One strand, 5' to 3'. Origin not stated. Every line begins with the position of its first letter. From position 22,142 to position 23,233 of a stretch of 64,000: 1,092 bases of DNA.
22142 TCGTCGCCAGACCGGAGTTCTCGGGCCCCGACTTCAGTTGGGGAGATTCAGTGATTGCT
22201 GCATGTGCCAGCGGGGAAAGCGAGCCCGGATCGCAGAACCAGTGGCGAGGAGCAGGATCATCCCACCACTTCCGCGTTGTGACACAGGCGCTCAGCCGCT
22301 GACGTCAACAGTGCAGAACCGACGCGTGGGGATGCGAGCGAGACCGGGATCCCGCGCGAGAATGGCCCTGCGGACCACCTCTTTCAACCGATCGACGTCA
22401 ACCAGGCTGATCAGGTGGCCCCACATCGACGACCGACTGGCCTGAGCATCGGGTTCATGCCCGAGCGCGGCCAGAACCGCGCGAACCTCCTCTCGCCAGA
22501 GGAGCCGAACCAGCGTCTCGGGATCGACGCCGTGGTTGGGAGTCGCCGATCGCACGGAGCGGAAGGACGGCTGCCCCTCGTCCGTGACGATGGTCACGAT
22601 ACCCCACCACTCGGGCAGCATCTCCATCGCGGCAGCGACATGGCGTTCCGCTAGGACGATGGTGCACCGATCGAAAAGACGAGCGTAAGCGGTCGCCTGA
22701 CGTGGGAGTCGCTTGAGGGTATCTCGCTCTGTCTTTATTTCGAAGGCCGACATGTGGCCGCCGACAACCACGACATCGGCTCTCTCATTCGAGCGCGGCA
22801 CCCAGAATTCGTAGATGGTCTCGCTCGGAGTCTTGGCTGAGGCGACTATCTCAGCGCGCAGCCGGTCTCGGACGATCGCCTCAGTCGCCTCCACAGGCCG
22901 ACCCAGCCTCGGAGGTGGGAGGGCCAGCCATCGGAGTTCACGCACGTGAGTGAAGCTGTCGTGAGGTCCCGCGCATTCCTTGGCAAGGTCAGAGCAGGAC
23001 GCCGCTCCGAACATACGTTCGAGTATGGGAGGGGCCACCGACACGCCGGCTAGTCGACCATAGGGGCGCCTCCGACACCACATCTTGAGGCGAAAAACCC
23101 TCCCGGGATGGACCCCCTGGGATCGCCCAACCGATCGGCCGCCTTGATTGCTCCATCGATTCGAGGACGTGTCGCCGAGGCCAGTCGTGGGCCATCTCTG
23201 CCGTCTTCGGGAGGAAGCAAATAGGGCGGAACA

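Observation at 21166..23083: Convergent beta-protein / PD-(D/E)xK (sce7725/sce7726-like) pair abutting tRNA-Gly: candidate uncharacterised two-gene defence module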

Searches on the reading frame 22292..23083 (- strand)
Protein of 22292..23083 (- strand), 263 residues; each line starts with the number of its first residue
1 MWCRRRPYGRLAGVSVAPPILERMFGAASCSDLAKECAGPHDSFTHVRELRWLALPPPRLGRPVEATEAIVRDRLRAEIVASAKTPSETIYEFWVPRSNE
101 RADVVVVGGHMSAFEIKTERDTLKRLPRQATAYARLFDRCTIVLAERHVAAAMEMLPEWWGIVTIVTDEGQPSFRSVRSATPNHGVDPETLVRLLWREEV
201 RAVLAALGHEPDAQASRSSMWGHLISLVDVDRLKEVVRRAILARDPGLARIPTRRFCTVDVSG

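Call 4: search_protein_families(library=pfam, proteins=[window:22292-23083:-], max_evalue=0.01)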
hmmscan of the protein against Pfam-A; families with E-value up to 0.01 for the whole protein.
window:22292-23083:- (263 aa): 0 families

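Call 5: search_protein_families(library=ncbifam, proteins=[window:22292-23083:-], max_evalue=0.01)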
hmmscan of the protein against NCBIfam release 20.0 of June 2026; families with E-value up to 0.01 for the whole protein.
window:22292-23083:- (263 aa): 1 family
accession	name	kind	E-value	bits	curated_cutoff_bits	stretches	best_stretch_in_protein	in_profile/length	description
NF033832.1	sce7726_fam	subfamily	7e-42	143.4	70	1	68-245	3-183/184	sce7726 family protein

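Call 6: search_protein_families(library=padloc, proteins=[window:22292-23083:-], max_evalue=0.01)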
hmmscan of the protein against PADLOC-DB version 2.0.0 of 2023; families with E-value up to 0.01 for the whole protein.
window:22292-23083:- (263 aa): 1 family
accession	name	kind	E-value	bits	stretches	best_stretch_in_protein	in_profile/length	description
PDLC02989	cll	-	6.5e-24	83.1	1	90-241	30-180/265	-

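Call 20: search_protein_families(library=pfam, proteins=[window:22292-23083:-], max_evalue=10)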
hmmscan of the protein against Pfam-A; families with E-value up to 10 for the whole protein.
window:22292-23083:- (263 aa): 0 families

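Call 21: find_homologous_proteins(query=window:22292-23083:-, max_evalue=0.00001)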
Query window:22292-23083:- (263 aa): 431 proteins with E <= 0.00001 among 4231 candidates; the best 120 are listed.
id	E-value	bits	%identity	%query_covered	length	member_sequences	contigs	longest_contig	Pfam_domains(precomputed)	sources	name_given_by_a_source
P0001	8.1e-172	588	100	100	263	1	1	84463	PF26915.1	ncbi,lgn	ncbi:MAG: sce7726 family protein [Actinomycetota bacterium]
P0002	3.5e-99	350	74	83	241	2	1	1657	PF26915.1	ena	-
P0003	7.8e-99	349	80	75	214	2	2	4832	PF26915.1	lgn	-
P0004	2.4e-98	347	67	95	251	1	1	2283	PF26915.1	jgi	jgi:hypothetical protein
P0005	1.2e-97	345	75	79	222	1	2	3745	PF26915.1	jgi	jgi:hypothetical protein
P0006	8.1e-97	342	74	78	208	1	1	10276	PF26915.1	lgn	-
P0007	7.5e-95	336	77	75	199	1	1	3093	PF26915.1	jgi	jgi:hypothetical protein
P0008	1.6e-94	335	71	83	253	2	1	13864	PF26915.1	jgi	jgi:hypothetical protein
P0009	1.4e-93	332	72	78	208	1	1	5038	PF26915.1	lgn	-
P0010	3.5e-89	317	77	73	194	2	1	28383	PF26915.1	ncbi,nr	ncbi:MAG TPA: sce7726 family protein [Mycobacteriales bacterium]|nr:sce7726 family protein [Mycobact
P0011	7.9e-85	303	72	73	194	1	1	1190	PF26915.1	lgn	-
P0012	7.3e-83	296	69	75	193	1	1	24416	PF26915.1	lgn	-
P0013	9.6e-83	296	70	75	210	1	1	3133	PF26915.1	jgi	jgi:hypothetical protein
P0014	2.2e-82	295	66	78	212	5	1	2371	PF26915.1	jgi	-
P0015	9.6e-82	293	67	76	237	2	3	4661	PF26915.1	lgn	-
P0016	2.4e-81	291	66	77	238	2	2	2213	PF26915.1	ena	-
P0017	7.9e-79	283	66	78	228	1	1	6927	PF26915.1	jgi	jgi:hypothetical protein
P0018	9.6e-77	276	64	75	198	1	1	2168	PF26915.1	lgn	-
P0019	6.5e-76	274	61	76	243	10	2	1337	PF26915.1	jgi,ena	-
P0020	2.6e-75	272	64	75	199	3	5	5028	PF26915.1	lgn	-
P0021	5.9e-75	270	62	76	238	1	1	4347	PF26915.1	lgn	-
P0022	7.7e-75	270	61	79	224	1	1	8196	PF26915.1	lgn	-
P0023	8.5e-75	270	61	75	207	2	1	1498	PF26915.1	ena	-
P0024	2.2e-74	269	62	76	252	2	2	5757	PF26915.1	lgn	-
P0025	1.8e-73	266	65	75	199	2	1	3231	PF26915.1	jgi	jgi:hypothetical protein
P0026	5.7e-73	264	60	76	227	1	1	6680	PF26915.1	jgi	jgi:hypothetical protein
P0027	6.2e-73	264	63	74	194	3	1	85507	PF26915.1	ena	-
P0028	1.1e-72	263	61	76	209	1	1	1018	PF26915.1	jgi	jgi:hypothetical protein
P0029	1.7e-72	262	61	76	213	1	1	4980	PF26915.1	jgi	jgi:hypothetical protein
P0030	4.4e-72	261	61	73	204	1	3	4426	PF26915.1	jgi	jgi:hypothetical protein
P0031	4.9e-72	261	64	72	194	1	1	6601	PF26915.1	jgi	jgi:hypothetical protein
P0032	1.4e-71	259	64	73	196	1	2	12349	PF26915.1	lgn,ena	-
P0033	6.3e-71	257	60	74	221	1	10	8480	PF26915.1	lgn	-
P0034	2.3e-70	255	64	73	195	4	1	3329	PF26915.1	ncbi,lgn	-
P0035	4.5e-70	254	62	75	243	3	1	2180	PF26915.1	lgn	-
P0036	5.5e-70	254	57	79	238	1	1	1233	PF26915.1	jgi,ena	-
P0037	5.6e-70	254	61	75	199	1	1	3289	PF26915.1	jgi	jgi:hypothetical protein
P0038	5.7e-70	254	60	74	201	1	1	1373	PF26915.1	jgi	jgi:hypothetical protein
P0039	7.2e-70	254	60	75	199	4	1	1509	PF26915.1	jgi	jgi:hypothetical protein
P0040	1.2e-69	253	63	73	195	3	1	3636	PF26915.1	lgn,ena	-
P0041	2.6e-69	252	60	75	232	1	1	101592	PF26915.1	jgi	jgi:hypothetical protein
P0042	2.9e-69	252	60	75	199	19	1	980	PF26915.1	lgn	-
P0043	4.4e-69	251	59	74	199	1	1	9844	PF26915.1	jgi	jgi:hypothetical protein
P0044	7.4e-69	250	62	73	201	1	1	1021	PF26915.1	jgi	jgi:hypothetical protein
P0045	7.7e-69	250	62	72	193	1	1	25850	PF26915.1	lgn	-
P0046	1.1e-68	250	61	73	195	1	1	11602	PF26915.1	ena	-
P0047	1.4e-68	250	61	72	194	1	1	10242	PF26915.1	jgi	jgi:hypothetical protein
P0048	2.0e-68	249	61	73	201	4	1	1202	PF26915.1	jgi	jgi:hypothetical protein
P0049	2.3e-68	249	63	73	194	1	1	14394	PF26915.1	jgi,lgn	jgi:hypothetical protein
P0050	2.5e-68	249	62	72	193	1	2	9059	PF26915.1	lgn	-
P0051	2.9e-68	249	60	73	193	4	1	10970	PF26915.1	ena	-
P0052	3.7e-68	248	62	73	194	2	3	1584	PF26915.1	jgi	jgi:hypothetical protein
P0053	4.9e-68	248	60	75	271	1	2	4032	PF26915.1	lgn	-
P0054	9.0e-68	247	61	72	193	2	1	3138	PF26915.1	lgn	-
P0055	1.1e-67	247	63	72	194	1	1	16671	PF26915.1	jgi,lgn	jgi:hypothetical protein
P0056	1.1e-67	247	61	73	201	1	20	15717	PF26915.1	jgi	jgi:hypothetical protein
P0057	1.1e-67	247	59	75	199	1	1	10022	PF26915.1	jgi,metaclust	metaclust:\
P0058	1.5e-67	246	59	75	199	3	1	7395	PF26915.1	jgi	-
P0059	2.5e-67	245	59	74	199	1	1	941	PF26915.1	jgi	jgi:hypothetical protein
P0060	2.6e-67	245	59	76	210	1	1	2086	PF26915.1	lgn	-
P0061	4.1e-67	245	63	72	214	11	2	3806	PF26915.1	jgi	jgi:hypothetical protein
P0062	4.8e-67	245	60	72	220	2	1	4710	PF26915.1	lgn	-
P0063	4.8e-67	245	59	77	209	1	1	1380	PF26915.1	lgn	-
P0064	9.2e-67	244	61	72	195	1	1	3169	PF26915.1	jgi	jgi:hypothetical protein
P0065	1.2e-66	243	58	74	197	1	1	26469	PF26915.1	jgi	jgi:hypothetical protein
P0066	1.2e-66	243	58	75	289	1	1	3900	PF26915.1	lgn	-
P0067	1.4e-66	243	59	73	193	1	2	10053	PF26915.1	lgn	-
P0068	1.5e-66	243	61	73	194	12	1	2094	PF26915.1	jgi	jgi:hypothetical protein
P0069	1.5e-66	243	60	73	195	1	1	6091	PF26915.1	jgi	jgi:hypothetical protein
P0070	4.2e-66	241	63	71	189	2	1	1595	PF26915.1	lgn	-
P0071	8.6e-66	240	60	73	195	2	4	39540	PF26915.1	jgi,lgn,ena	jgi:hypothetical protein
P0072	1.0e-65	240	57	75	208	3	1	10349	PF26915.1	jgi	-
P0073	1.2e-65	240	57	76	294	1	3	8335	PF26915.1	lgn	-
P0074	1.6e-65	240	62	66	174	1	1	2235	PF26915.1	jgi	jgi:hypothetical protein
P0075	1.9e-65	239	61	73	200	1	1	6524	PF26915.1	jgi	jgi:hypothetical protein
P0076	2.0e-65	239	61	72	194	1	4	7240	PF26915.1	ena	-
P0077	2.2e-65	239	61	72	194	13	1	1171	PF26915.1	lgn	-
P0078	3.1e-65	239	56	79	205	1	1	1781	PF26915.1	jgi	jgi:hypothetical protein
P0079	4.0e-65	238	60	73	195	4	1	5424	PF26915.1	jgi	jgi:hypothetical protein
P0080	6.5e-65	238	59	74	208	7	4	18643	PF26915.1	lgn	-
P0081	8.2e-65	237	59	73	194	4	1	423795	PF26915.1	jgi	jgi:hypothetical protein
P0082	8.6e-65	237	59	76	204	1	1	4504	PF26915.1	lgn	-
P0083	9.6e-65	237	59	73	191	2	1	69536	PF26915.1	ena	-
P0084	1.1e-64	237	61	72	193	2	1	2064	PF26915.1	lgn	-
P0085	1.3e-64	237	58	73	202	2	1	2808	PF26915.1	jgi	jgi:hypothetical protein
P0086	1.4e-64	236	57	72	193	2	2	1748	PF26915.1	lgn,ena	-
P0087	1.7e-64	236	60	68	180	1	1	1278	PF26915.1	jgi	jgi:hypothetical protein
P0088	1.9e-64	236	56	74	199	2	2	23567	PF26915.1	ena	-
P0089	5.1e-64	235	61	66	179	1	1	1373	PF26915.1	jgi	jgi:hypothetical protein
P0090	5.7e-64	234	56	74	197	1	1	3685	PF26915.1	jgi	jgi:hypothetical protein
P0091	6.1e-64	234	57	74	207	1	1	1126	PF26915.1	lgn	-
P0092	8.3e-64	234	56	75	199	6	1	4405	PF26915.1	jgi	jgi:hypothetical protein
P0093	9.1e-64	234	57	75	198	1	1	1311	PF26915.1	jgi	jgi:hypothetical protein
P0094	9.6e-64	234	54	79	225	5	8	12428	PF26915.1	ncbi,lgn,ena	ncbi:MAG: sce7726 family protein [Solirubrobacteraceae bacterium]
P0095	1.2e-63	233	58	72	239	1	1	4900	PF26915.1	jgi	jgi:hypothetical protein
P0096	1.9e-63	233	57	75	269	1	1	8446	PF26915.1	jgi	jgi:hypothetical protein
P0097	2.0e-63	233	58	72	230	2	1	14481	PF26915.1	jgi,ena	-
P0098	2.4e-63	232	56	73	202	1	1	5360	PF26915.1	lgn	-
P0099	2.6e-63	232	59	72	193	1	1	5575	PF26915.1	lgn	-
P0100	2.6e-63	232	55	73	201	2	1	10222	PF26915.1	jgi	jgi:hypothetical protein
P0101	3.3e-63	232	59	74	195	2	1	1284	PF26915.1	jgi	-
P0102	3.9e-63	232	58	73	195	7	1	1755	PF26915.1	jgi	jgi:hypothetical protein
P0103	3.9e-63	232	60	73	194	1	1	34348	PF26915.1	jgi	jgi:hypothetical protein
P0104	4.3e-63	232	57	72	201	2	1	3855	PF26915.1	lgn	-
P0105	6.2e-63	231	55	74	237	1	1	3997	PF26915.1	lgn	-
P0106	1.2e-62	230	58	72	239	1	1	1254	PF26915.1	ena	-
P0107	1.4e-62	230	58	72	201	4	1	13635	PF26915.1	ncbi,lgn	-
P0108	1.5e-62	230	59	73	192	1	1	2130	PF26915.1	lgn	-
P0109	1.7e-62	230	60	73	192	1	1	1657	PF26915.1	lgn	-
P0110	1.7e-62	230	58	72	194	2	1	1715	PF26915.1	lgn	-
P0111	1.8e-62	230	58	73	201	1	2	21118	PF26915.1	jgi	-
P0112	1.9e-62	229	57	72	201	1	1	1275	PF26915.1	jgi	jgi:hypothetical protein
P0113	2.3e-62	229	58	73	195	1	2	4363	PF26915.1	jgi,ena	jgi:hypothetical protein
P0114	2.4e-62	229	56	70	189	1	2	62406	PF26915.1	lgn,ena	-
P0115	2.6e-62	229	57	72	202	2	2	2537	PF26915.1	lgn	-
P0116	3.0e-62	229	57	72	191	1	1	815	PF26915.1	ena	-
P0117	3.1e-62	229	58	72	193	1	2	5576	PF26915.1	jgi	jgi:hypothetical protein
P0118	3.3e-62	229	58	73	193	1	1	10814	PF26915.1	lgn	-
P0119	6.1e-62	228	55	75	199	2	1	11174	PF26915.1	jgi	jgi:hypothetical protein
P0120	6.8e-62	228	58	73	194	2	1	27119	PF26915.1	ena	-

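Call 35: find_related_loci(query=A1, collection=genome_contigs, flank=6000)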
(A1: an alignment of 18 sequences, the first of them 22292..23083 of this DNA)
Query A1 (263 aa) in genome_contigs; peptide patterns used: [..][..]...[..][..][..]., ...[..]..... (x = any residue, [..] = any of these).
579 stretches matched a pattern; 484 encode a relative of the query (tblastn E <= 1e-3); the best 80 are kept; 80 distinct loci.
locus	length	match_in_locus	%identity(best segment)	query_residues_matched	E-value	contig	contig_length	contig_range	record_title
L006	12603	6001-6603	75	57-257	5e-95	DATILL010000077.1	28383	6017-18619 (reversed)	MAG TPA_asm: Mycobacteriales bacterium isolate SMAG_U15743 k141_59741, whole genome shotgun sequence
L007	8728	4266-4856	57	66-262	1e-70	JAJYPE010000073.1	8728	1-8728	MAG: Actinomycetes bacterium isolate DS3.bin40 NODE_9650_length_8728_cov_1.951168, whole genome shotgun sequence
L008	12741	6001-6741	50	10-258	5e-68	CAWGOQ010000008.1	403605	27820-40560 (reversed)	MAG: uncultured Solirubrobacterales bacterium isolate MFD05580.bin.2.6 genome assembly, contig: contig_3732, whole genom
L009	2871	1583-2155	58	63-256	4e-66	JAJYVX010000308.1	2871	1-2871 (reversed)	MAG: Actinomycetes bacterium isolate FK2.bin59 NODE_47678_length_2871_cov_0.813047, whole genome shotgun sequence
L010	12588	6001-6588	56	57-256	5e-65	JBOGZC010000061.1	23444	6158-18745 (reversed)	MAG: Solirubrobacterales bacterium isolate SE1510_metabat2.bin.35 NODE_367_length_23444_cov_1.515246, whole genome shotg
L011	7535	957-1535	60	63-256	7e-65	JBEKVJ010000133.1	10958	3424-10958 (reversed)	MAG: Acidimicrobiales bacterium isolate SPRUCE 601 SPRUCE_601_133, whole genome shotgun sequence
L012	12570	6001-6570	56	64-256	9e-65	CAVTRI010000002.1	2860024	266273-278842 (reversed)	MAG: uncultured Actinomycetota bacterium isolate MFD09603.bin.1.312 genome assembly, contig: contig_4346, whole genome s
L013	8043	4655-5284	53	47-256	2e-64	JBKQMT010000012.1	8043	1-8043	MAG: Acidimicrobiales bacterium isolate LABRr1A1B1C__bin_78 LABRr1A1B1C_000000016789, whole genome shotgun sequence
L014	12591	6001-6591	54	59-256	1e-63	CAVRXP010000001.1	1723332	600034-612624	MAG: uncultured Solirubrobacterales bacterium isolate MFD06092.bin.2.7 genome assembly, contig: contig_43697, whole geno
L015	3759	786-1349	56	67-257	3e-63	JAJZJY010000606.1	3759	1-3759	MAG: Actinomycetes bacterium isolate LSA5.bin83 NODE_35787_length_3759_cov_1.144548, whole genome shotgun sequence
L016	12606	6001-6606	53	60-262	4e-62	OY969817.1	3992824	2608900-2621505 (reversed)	MAG: uncultured Solirubrobacterales bacterium isolate MFD10113.bin.c.1 genome assembly, chromosome: 1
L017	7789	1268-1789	56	80-253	4e-64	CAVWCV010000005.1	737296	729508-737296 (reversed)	MAG: uncultured Acidimicrobiaceae bacterium isolate MFD05502.bin.2.96 genome assembly, contig: contig_43490, whole genom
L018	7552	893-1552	50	48-263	8e-62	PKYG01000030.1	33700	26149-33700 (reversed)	MAG: Actinomycetota bacterium isolate palsa_647 73.20120500_P19.4_contig_393, whole genome shotgun sequence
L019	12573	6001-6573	54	68-259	7e-61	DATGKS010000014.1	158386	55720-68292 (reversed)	MAG TPA_asm: Solirubrobacteraceae bacterium isolate SMAG_U9865 k141_169829, whole genome shotgun sequence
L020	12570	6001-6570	52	66-256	2e-60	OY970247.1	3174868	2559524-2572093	MAG: uncultured Solirubrobacterales bacterium isolate MFD10113.bin.c.4 genome assembly, chromosome: 1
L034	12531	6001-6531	42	71-244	6e-37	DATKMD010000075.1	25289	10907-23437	MAG TPA_asm: Thermoanaerobaculaceae bacterium isolate SMAG_U14702 k141_398889, whole genome shotgun sequence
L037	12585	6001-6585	36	68-263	4e-33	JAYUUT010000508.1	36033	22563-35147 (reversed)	MAG: Myxococcales bacterium isolate GL124_DN_concoct_140 GL124_DN_concoct_140_507, whole genome shotgun sequence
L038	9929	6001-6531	36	71-244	9e-33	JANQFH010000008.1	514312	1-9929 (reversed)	MAG: Oligoflexia bacterium isolate PL23a_bin.77 k99_223092, whole genome shotgun sequence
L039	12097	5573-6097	40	71-244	1e-32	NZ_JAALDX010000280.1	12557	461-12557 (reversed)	Dietzia sp. SLG310A2-38A2 NODE_297_length_12529_cov_131.435303, whole genome shotgun sequence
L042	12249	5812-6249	43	101-244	5e-31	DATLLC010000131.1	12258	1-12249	MAG TPA_asm: Vicinamibacterales bacterium isolate SMAG_U13738 k141_2760844, whole genome shotgun sequence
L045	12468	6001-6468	33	90-244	1e-30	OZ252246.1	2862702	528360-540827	MAG: Nitrospinales bacterium isolate 09764799-6df8-48cc-ac82-a3f7e3b0517f genome assembly, chromosome: 1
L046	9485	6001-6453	39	89-238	1e-30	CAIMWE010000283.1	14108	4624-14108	MAG: uncultured Acidobacteria bacterium isolate AlinenLipids_bin-9101 genome assembly, contig: bin-9101:283/305, whole g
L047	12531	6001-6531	35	68-241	2e-30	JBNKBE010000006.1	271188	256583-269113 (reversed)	MAG: Polyangiaceae bacterium isolate F2.bin.4.strict NODE_6_length_271188_cov_7.780835, whole genome shotgun sequence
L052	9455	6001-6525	34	71-244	9e-30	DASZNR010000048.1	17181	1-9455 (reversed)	MAG TPA_asm: Amycolatopsis sp. isolate SMAG_U5923 k141_234918, whole genome shotgun sequence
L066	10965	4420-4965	36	67-244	3e-28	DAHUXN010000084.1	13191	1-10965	MAG TPA_asm: Acidobacteria bacterium isolate clean266 k141_667929, whole genome shotgun sequence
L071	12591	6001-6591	30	55-242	8e-28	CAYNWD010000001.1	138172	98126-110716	MAG TPA_asm: uncultured Gammaproteobacteria bacterium isolate binchicken_co38_90 genome assembly, contig: NODE_319_lengt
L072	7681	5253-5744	36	82-244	9e-28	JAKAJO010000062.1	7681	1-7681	MAG: Acidobacteria bacterium isolate WY4.bin103 NODE_12478_length_7681_cov_2.440561, whole genome shotgun sequence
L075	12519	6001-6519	34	75-244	2e-27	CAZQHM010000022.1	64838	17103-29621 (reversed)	MAG TPA_asm: uncultured Myxococcales bacterium isolate binchicken_co273_174 genome assembly, contig: NODE_468_length_648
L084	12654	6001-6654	33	8-224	3e-27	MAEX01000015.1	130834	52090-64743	Mycobacterium sp. D16Q14 sctg_0014_0001, whole genome shotgun sequence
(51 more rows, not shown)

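Call 42: search_protein_families(library=pfam, proteins=[L038:8845-9129:-, L045:8778-9062:-, L046:7525-8208:-, L075:7580-8179:-, L034:7609-8607:-, L039:7296-8246:-, L052:7749-9224:-, L066:6004-6711:-, L084:8005-8682:-, L072:6810-7679:-], max_evalue=0.01)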
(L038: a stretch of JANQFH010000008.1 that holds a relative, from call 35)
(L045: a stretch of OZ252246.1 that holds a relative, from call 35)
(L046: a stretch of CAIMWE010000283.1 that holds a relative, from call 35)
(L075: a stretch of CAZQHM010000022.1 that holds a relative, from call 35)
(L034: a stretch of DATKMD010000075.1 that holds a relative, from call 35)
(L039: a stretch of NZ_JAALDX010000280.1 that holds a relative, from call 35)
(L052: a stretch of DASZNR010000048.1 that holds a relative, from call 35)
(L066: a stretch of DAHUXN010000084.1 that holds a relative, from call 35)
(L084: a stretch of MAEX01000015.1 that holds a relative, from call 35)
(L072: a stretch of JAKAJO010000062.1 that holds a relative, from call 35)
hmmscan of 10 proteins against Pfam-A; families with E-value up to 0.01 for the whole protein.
L038:8845-9129:- (94 aa): 1 family
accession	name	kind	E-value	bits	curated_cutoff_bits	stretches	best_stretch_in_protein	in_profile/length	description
PF09907.15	HigB_toxin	-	6.2e-27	94.1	27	1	22-91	4-73/74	HigB_toxin, RelE-like toxic component of a toxin-antitoxin system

L045:8778-9062:- (94 aa): 1 family
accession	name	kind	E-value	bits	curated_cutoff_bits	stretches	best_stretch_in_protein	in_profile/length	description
PF09907.15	HigB_toxin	-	1.9e-23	83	27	1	20-89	2-71/74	HigB_toxin, RelE-like toxic component of a toxin-antitoxin system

L046:7525-8208:- (227 aa): 0 families

L075:7580-8179:- (199 aa): 0 families

L034:7609-8607:- (332 aa): 0 families

L039:7296-8246:- (316 aa): 0 families

L052:7749-9224:- (491 aa): 0 families

L066:6004-6711:- (235 aa): 0 families

L084:8005-8682:- (225 aa): 1 family
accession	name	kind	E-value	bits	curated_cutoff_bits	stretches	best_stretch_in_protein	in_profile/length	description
PF20615.3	DUF6802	-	0.00029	21.2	27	1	60-139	30-96/102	Family of unknown function (DUF6802)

L072:6810-7679:- (289 aa): 1 family
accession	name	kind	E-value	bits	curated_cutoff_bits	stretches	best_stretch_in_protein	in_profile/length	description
PF08867.16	FRG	-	6e-23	82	25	1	54-152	3-92/94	FRG domain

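Call 43: search_protein_families(library=padloc, proteins=[L038:8845-9129:-, L045:8778-9062:-, L046:7525-8208:-, L075:7580-8179:-, L034:7609-8607:-, L039:7296-8246:-, L052:7749-9224:-, L066:6004-6711:-, L084:8005-8682:-, L042:7369-7719:-], max_evalue=0.01)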
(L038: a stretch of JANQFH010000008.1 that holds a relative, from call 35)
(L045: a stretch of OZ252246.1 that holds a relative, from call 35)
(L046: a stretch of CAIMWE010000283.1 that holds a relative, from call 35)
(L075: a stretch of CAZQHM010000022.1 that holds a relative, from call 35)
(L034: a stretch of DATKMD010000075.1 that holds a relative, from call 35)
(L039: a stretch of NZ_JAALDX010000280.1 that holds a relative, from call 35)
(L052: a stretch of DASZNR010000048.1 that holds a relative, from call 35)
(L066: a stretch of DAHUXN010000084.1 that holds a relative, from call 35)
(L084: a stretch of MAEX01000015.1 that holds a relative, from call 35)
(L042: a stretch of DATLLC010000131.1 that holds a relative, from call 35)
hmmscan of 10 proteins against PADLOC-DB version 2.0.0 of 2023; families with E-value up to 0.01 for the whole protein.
L038:8845-9129:- (94 aa): 4 families
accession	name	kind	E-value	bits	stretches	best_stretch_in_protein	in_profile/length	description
PDLC03981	PD-Lambda-2_A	-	4.5e-40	134.1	1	1-92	1-92/94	-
PDLC03979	PD-Lambda-2_A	-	5.6e-28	95.6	1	1-93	1-93/97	-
PDLC03978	PD-Lambda-2_A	-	3.3e-21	73.4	1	1-83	1-83/87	-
PDLC03980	PD-Lambda-2_A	-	1.1e-11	43.3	1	1-86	3-88/92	-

L045:8778-9062:- (94 aa): 4 families
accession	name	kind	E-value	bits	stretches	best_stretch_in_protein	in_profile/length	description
PDLC03981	PD-Lambda-2_A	-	4e-35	118.2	1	1-93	1-93/94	-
PDLC03979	PD-Lambda-2_A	-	1.3e-25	88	1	1-90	1-90/97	-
PDLC03978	PD-Lambda-2_A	-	7.7e-18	62.6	1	1-83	1-83/87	-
PDLC03980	PD-Lambda-2_A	-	8.1e-10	37.3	1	1-85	3-87/92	-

L046:7525-8208:- (227 aa): 0 families

L075:7580-8179:- (199 aa): 0 families

L034:7609-8607:- (332 aa): 0 families

L039:7296-8246:- (316 aa): 0 families

L052:7749-9224:- (491 aa): 0 families

L066:6004-6711:- (235 aa): 0 families

L084:8005-8682:- (225 aa): 0 families

L042:7369-7719:- (116 aa): 0 families
